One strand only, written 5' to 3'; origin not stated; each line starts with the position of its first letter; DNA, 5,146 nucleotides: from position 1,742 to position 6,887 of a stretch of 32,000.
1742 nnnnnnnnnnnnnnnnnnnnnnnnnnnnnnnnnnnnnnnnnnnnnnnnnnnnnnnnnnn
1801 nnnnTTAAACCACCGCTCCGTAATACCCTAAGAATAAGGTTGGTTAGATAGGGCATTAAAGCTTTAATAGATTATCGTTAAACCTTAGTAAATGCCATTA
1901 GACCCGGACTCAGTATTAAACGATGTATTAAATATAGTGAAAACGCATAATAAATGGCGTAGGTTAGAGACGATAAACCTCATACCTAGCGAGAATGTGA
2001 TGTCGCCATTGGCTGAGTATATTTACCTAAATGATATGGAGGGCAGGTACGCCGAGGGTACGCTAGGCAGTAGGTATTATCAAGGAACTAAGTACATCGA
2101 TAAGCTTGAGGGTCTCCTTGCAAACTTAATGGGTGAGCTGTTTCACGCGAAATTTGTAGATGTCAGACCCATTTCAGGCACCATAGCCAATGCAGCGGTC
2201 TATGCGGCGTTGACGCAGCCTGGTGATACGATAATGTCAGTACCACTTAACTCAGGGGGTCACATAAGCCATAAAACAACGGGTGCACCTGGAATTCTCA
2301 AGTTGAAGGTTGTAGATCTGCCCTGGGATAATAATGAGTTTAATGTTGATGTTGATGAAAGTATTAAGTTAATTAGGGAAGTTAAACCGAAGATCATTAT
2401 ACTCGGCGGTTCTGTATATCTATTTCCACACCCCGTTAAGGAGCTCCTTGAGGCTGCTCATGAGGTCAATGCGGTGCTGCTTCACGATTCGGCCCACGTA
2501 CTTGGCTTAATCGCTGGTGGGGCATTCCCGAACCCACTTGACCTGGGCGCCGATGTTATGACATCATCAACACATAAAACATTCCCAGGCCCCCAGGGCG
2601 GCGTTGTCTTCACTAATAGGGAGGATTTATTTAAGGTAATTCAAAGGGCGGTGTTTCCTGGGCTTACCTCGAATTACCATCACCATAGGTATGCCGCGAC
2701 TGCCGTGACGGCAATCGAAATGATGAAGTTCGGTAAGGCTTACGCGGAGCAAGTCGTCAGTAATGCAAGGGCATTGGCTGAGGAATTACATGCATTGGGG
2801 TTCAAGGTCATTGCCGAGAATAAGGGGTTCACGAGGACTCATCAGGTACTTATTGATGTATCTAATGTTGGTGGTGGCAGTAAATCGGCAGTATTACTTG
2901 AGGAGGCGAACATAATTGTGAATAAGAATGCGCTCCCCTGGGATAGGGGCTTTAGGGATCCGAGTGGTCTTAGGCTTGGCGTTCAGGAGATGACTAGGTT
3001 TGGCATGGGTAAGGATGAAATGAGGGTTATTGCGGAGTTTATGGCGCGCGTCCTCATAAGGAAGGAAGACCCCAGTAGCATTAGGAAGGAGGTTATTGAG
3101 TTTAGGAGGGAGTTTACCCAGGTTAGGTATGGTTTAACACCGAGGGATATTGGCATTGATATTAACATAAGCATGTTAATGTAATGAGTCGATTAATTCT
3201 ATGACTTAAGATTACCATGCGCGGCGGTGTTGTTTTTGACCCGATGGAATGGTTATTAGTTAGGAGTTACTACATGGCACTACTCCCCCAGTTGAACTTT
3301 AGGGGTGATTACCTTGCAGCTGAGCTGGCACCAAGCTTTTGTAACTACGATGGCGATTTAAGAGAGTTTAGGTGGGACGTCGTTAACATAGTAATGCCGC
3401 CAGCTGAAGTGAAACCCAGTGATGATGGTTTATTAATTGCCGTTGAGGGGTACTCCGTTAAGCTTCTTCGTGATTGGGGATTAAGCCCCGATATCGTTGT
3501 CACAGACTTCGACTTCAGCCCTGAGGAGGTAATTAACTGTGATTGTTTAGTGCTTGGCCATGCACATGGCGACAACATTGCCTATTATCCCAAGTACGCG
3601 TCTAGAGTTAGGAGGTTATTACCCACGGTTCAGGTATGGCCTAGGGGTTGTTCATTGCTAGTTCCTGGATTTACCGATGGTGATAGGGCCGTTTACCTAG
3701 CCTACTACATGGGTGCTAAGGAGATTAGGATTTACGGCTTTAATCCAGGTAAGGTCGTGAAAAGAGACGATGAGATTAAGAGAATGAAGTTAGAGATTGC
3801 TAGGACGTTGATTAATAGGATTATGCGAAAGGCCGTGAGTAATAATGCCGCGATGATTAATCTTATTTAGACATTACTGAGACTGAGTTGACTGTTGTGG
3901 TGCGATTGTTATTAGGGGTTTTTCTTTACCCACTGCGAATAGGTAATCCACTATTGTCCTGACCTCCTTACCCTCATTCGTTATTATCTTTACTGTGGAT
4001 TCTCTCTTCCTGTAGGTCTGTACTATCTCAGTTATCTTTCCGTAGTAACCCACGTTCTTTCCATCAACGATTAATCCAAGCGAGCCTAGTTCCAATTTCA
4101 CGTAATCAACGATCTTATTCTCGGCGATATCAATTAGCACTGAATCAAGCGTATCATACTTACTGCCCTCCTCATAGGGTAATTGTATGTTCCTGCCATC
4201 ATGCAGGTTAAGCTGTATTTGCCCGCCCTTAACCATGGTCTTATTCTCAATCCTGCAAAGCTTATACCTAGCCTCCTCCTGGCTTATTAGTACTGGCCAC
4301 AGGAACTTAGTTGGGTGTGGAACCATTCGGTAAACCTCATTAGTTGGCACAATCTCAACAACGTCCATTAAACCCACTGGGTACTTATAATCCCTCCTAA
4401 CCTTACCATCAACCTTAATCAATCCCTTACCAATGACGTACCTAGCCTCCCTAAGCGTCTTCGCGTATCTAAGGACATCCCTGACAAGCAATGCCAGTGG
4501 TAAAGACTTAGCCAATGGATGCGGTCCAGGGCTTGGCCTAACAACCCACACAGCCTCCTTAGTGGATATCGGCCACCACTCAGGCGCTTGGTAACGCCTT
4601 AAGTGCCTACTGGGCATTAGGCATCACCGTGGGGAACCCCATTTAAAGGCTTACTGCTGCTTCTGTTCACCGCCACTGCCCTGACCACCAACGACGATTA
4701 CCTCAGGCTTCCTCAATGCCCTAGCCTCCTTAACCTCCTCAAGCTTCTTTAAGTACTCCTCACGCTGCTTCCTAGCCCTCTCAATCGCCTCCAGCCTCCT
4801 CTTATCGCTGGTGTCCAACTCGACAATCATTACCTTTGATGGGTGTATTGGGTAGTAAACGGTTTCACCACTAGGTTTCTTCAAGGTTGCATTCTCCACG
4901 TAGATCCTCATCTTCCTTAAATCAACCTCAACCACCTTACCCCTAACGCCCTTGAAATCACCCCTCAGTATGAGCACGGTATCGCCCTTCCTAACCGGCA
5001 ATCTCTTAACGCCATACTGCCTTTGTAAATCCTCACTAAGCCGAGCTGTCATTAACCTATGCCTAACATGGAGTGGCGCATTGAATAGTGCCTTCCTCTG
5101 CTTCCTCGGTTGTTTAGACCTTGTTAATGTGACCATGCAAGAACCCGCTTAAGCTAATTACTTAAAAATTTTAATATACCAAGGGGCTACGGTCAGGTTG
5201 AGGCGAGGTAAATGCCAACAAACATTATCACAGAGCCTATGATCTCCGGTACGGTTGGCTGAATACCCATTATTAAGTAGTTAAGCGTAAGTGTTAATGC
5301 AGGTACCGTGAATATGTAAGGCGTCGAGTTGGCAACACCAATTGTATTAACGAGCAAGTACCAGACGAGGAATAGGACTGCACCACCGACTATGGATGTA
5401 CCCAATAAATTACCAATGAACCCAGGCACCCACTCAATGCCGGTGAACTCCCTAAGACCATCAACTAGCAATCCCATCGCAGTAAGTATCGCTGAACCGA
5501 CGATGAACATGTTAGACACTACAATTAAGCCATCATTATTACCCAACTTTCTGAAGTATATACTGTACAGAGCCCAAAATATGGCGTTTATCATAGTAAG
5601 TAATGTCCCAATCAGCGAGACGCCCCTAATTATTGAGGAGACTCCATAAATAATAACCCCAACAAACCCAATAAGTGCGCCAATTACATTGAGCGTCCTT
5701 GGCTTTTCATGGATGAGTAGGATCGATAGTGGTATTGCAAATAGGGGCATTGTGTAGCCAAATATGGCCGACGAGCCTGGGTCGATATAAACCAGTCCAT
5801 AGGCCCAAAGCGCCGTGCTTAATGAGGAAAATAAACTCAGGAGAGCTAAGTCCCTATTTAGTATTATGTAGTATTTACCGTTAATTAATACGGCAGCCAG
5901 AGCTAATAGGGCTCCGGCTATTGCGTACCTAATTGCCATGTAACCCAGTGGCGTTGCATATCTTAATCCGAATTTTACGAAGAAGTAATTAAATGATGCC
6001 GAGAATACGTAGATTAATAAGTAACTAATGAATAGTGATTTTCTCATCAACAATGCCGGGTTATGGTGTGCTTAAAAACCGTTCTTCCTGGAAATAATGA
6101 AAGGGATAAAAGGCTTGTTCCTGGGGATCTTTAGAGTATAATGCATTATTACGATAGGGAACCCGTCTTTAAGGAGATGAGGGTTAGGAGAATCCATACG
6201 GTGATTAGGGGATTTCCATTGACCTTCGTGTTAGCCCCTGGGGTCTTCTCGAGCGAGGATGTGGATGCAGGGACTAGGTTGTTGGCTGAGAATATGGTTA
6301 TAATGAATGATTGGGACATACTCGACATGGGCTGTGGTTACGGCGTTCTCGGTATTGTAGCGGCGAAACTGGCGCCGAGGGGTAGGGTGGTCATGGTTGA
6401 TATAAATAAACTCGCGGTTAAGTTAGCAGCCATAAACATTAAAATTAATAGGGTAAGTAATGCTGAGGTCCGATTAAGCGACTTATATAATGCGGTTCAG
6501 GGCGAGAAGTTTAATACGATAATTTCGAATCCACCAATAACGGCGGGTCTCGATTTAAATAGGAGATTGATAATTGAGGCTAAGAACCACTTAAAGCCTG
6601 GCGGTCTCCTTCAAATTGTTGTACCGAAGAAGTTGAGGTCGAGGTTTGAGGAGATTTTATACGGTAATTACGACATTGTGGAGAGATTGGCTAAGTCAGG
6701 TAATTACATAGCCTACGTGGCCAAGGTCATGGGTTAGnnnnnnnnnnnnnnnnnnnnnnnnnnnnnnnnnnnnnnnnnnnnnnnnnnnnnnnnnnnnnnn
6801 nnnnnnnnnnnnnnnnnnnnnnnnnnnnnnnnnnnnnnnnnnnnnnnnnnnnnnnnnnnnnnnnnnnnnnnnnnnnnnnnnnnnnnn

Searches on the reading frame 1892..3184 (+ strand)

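Call 33: search_protein_families(library=pfam, proteins=[window:1892-3184:+], max_evalue=0.00001)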
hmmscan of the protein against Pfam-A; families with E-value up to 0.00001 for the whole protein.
window:1892-3184:+ (430 aa): 3 families
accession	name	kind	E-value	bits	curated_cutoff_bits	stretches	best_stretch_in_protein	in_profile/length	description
PF00464.25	SHMT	-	4.7e-77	259.7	27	1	11-384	7-399/399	Serine hydroxymethyltransferase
PF00155.27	Aminotran_1_2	-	7.8e-13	48.8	19.7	1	62-347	37-334/361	Aminotransferase class I and II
PF01212.27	Beta_elim_lyase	-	5.7e-08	32.9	27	1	49-306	14-237/288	Beta-eliminating lyase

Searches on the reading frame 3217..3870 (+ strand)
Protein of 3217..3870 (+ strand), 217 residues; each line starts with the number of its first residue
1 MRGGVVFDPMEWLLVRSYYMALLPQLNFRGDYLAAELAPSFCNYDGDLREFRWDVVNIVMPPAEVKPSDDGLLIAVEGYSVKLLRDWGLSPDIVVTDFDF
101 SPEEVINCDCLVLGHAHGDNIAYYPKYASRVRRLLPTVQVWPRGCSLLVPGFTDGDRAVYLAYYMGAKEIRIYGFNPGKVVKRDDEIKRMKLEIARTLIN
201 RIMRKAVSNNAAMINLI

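Call 33: search_protein_families(library=pfam, proteins=[window:3217-3870:+], max_evalue=0.00001)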
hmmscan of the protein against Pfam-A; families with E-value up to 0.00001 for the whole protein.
window:3217-3870:+ (217 aa): 1 family
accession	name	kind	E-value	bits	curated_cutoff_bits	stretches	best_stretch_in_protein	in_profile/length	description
PF01973.23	MptE-like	-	1.8e-08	34.8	34.6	1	71-176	51-165/171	6-hydroxymethylpterin diphosphokinase MptE-like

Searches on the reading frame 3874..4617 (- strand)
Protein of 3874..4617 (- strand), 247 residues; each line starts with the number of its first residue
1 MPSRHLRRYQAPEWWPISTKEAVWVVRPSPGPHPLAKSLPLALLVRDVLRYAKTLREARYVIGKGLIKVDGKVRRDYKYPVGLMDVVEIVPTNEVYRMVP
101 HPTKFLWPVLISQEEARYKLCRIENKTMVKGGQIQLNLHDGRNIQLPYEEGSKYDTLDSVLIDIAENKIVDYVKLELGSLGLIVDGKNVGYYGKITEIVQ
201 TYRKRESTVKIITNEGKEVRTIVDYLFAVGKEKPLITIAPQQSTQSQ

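Call 33: search_protein_families(library=pfam, proteins=[window:3874-4617:-], max_evalue=0.00001)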
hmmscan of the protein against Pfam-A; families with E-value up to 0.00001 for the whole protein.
window:3874-4617:- (247 aa): 3 families
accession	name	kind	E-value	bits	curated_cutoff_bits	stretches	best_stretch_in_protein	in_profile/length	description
PF00900.26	Ribosomal_S4e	-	2.4e-29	101.4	25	1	92-169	1-75/75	Ribosomal family S4e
PF08071.17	RS4NT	-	1.3e-13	51.1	27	1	2-35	3-36/37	RS4NT (NUC023) domain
PF01479.30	S4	-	3.8e-09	36.6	22.8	1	49-87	10-48/48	S4 domain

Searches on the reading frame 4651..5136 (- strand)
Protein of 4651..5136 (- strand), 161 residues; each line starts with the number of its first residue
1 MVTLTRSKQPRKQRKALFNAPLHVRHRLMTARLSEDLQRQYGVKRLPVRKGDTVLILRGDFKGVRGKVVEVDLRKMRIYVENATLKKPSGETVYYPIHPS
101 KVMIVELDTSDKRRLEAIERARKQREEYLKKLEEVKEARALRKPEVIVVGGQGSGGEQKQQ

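Call 33: search_protein_families(library=pfam, proteins=[window:4651-5136:-], max_evalue=0.00001)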
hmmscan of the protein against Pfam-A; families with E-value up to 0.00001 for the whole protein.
window:4651-5136:- (161 aa): 3 families
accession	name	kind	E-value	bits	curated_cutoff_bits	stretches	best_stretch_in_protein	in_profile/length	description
PF16906.11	Ribosomal_L26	-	1.1e-32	112.7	28.8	1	7-120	1-81/82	Ribosomal proteins L26 eukaryotic, L24P archaeal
PF00467.35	KOW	-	1.6e-07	31.3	22.3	1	50-81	1-32/32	KOW motif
PF23284.2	KOW2_Spt5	-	9.8e-06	25.7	28.9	0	50-88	1-39/50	Transcription elongation factor SPT5, second KOW domain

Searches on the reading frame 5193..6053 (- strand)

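Call 33: search_protein_families(library=pfam, proteins=[window:5193-6053:-], max_evalue=0.00001)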
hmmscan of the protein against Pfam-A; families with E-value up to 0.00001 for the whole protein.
window:5193-6053:- (286 aa): 1 family
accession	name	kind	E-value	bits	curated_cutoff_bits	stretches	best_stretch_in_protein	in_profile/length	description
PF00892.27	EamA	-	6.3e-33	114.4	28.2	2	148-285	2-134/135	EamA-like transporter family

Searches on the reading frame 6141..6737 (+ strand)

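Call 33: search_protein_families(library=pfam, proteins=[window:6141-6737:+], max_evalue=0.00001)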
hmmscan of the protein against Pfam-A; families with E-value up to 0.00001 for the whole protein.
window:6141-6737:+ (198 aa): 8 families
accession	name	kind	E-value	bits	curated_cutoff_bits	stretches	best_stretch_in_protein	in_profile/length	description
PF05175.20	MTS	-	9.8e-42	142.9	23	1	27-189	2-166/170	Methyltransferase small domain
PF06325.19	PrmA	-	3.6e-14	53.4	22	1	52-157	157-256/296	Ribosomal protein L11 methyltransferase (PrmA)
PF13847.12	Methyltransf_31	-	7.4e-14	52.1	27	1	59-165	6-115/145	Methyltransferase domain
PF13649.12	Methyltransf_25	-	1.9e-10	41.7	27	1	60-155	1-97/97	Methyltransferase domain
PF02475.24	TRM5-TYW2_MTfase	-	1.9e-07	31.6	28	1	53-133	34-114/164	TRM5/TYW2 methyltransferase domain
PF08242.18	Methyltransf_12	-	2.9e-07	31.6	30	1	61-157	1-98/98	Methyltransferase domain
PF08241.18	Methyltransf_11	-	4.3e-06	27.7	21.2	1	61-157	1-93/95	Methyltransferase domain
PF10294.15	Methyltransf_16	-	4.6e-06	26.9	21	1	56-114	46-104/174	Lysine methyltransferase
